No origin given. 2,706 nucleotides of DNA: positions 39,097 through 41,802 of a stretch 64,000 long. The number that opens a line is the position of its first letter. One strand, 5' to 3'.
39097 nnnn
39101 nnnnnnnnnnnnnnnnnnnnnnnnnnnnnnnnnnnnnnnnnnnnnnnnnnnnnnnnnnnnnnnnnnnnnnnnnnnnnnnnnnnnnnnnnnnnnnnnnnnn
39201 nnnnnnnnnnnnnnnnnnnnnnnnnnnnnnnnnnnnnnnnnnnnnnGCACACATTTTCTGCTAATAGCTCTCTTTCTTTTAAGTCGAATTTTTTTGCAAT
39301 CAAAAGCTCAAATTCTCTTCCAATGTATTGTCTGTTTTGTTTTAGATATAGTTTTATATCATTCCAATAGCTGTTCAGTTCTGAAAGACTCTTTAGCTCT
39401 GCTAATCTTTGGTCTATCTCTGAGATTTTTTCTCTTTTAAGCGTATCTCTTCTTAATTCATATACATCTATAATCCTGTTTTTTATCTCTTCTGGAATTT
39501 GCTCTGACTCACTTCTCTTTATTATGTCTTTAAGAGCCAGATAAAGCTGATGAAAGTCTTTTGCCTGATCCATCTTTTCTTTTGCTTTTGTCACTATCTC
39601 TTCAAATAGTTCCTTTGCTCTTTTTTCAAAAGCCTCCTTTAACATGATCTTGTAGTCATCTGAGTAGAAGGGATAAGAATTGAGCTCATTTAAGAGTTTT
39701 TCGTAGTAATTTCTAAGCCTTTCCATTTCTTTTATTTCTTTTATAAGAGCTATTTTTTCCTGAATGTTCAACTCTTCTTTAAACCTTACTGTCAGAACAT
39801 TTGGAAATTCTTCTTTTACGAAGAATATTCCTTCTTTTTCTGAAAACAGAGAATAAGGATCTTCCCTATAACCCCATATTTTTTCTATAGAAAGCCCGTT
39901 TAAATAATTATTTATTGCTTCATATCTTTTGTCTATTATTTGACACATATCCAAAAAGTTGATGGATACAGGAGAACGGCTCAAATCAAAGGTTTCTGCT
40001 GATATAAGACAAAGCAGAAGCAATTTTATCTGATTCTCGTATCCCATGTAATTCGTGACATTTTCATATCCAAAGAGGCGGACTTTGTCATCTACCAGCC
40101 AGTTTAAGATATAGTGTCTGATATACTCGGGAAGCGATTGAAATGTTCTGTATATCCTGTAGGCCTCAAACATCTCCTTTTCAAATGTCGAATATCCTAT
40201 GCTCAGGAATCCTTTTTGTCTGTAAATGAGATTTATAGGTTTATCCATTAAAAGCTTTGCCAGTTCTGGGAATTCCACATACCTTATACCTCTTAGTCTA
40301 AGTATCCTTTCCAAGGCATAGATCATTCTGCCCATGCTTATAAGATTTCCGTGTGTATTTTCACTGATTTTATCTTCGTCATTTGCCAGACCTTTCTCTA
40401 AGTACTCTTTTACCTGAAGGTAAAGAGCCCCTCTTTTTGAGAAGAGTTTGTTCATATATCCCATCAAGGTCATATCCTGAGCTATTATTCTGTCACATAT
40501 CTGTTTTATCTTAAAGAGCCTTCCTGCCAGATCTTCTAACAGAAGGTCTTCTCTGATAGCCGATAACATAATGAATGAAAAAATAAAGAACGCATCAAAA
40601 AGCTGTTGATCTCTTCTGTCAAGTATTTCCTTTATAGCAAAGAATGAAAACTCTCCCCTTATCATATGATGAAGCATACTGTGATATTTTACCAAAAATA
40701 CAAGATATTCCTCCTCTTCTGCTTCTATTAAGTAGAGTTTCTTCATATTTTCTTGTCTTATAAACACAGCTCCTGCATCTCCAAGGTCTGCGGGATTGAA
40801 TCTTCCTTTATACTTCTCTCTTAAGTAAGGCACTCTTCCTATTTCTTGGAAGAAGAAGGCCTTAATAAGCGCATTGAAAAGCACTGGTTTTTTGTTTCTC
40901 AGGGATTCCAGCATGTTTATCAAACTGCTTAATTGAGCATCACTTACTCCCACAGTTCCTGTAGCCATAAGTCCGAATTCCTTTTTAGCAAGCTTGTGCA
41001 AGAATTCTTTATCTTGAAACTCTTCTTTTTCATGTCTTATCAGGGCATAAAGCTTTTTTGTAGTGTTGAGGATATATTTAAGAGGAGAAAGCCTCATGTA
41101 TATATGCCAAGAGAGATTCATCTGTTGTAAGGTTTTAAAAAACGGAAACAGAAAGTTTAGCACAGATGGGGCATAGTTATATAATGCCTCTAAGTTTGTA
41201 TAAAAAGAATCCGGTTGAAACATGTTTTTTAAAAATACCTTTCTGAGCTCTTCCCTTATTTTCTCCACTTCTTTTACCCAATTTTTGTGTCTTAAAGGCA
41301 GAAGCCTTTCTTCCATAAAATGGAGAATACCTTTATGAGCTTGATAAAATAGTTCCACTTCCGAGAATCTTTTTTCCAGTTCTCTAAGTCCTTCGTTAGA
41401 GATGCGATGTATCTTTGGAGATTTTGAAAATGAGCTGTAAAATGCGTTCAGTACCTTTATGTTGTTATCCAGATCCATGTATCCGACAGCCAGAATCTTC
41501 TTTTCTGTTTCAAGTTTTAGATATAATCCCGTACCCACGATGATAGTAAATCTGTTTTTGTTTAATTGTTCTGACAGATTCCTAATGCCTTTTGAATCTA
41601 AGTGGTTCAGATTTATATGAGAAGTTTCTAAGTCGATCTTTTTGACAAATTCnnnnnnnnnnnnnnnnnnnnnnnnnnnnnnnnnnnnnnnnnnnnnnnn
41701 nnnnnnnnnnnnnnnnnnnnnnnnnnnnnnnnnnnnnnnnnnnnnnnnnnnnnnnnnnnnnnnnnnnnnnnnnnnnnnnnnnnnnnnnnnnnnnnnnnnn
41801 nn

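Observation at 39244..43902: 1552-aa orphan protein translationally wired between radA and mnmG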

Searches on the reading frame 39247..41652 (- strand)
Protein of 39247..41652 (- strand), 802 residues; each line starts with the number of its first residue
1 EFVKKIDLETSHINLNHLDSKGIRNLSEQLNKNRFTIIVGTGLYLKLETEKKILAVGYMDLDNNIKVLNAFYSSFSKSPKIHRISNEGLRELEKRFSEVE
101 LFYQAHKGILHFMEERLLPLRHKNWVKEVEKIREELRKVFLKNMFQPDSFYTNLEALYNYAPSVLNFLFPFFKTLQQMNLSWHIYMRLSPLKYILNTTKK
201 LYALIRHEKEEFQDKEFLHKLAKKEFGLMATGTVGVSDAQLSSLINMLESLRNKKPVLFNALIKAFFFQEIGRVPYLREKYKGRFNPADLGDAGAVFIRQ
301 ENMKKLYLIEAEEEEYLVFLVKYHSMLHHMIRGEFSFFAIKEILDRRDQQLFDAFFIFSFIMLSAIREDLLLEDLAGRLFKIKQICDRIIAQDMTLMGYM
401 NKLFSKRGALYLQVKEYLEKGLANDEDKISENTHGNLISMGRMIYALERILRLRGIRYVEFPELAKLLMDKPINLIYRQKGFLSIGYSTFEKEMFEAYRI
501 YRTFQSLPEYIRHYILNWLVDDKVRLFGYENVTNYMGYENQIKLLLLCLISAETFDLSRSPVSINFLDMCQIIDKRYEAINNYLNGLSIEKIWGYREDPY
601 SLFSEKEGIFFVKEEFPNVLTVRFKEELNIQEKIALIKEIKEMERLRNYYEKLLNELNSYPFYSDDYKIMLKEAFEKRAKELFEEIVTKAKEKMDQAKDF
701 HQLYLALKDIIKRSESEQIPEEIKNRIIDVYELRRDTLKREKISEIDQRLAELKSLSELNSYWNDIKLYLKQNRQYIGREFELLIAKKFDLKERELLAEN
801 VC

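Call 26: predict_structure(alignment_id=A3)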
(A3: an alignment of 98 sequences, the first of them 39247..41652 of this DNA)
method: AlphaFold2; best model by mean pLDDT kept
length: 802 residues; sequences in the alignment: 98
mean_pLDDT: 90.9   pTM: 0.82
mean pLDDT of the five models: 90.9, 90.8, 90.2, 89.7, 89.7
residues with pLDDT >= 90: 535; 70-90: 251; 50-70: 9; < 50: 7
segments of 3 or more residues with pLDDT < 50: 424-428
pLDDT, mean of each block of 10 residues (from residue 1): 84 80 82 86 88 88 94 88 92 95 89 80 93 94 92 95 94 87 82 94 95 90 87 87 97 96 96 94 94 96 93 97 95 95 95 97 88 91 96 95 94 88 51 76 97 94 94 94 90 97 95 96 96 95 97 92 96 94 96 95 93 95 92 91 91 94 93 92 87 89 90 79 86 90 90 89 90 87 90 85 56
secondary structure, 60 per line:
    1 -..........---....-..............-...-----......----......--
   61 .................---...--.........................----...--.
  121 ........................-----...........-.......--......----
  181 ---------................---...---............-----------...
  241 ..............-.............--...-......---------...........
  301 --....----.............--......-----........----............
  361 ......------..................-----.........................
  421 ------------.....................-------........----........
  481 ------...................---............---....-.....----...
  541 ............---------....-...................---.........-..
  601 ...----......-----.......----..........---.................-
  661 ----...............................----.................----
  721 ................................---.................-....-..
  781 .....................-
elements in order (helices of 4 or more, strands of 3 or more residues): H2-11 H15-18 H20-33 E35-37 E43-48 E53-58 H61-77 H86-110 H120-144 H150-160 H162-168 H171-176 H190-205 H215-226 H238-254 H256-268 H275-280 H290-300 H303-306 H311-323 H326-331 H337-344 H349-366 H373-390 H396-420 H433-453 H461-468 H473-480 H487-505 H509-520 E524-527 H529-533 H538-552 E562-565 H567-585 H589-597 H599-603 E608-613 E619-625 H630-639 H643-659 H665-695 H700-716 H721-752 H756-772 H774-777 H779-801

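Call 30: fold_search(model_id=the predicted structure, library=pdb)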
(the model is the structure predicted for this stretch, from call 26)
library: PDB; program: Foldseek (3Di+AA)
matches with E <= 10: 121; with E <= 0.001: 0
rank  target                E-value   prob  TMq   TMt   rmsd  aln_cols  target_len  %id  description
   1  3wfr_F                7.4e-03  1.00  0.21  0.36  17.8       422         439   14  tRNA processing enzyme complex 2 (released 2014-01-01)
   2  3wfo_C                3.0e-02  1.00  0.22  0.38  16.5       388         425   16  tRNA processing enzyme (apo form 1) (released 2014-01-01)
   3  3wfp_B                3.7e-02  1.00  0.21  0.34  16.6       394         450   16  tRNA processing enzyme (apo form 2) (released 2014-01-01)
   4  3wfr_G                4.6e-02  1.00  0.21  0.34  13.8       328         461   17  tRNA processing enzyme complex 2 (released 2014-01-01)
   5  3wfp_E                5.4e-02  0.99  0.21  0.38  16.6       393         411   16  tRNA processing enzyme (apo form 2) (released 2014-01-01)
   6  3wfq_F                7.6e-02  1.00  0.21  0.36  14.3       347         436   15  tRNA processing enzyme complex 1 (released 2014-01-01)
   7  3wfp_C                7.9e-02  0.99  0.21  0.37  16.6       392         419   16  tRNA processing enzyme (apo form 2) (released 2014-01-01)
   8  3wfr_E                1.1e-01  0.99  0.22  0.36  16.1       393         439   15  tRNA processing enzyme complex 2 (released 2014-01-01)
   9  3wfp_A                1.2e-01  0.98  0.21  0.34  16.9       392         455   17  tRNA processing enzyme (apo form 2) (released 2014-01-01)
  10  9a2d_F                1.2e-01  0.12  0.09  0.06  48.9       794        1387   11  Modeling of the ciliary Intraflagellar transport-A complex (released 2024-05-10)
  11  3wfo_A                1.4e-01  0.98  0.21  0.37  17.0       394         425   16  tRNA processing enzyme (apo form 1) (released 2014-01-01)
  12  3wfq_G                2.5e-01  0.95  0.22  0.37  17.7       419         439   13  tRNA processing enzyme complex 1 (released 2014-01-01)
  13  3wfo_B                2.6e-01  0.94  0.20  0.35  17.1       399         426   16  tRNA processing enzyme (apo form 1) (released 2014-01-01)
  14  5oqn_A                3.4e-01  0.09  0.11  0.11  23.5       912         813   10  Crystal structure of the S. cerevisiae condensin Ycg1-Brn1 subcomplex bound to DNA (short kleisin loop) (released 2017-10-18)
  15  3wfq_H                3.6e-01  0.98  0.21  0.36  13.6       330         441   16  tRNA processing enzyme complex 1 (released 2014-01-01)
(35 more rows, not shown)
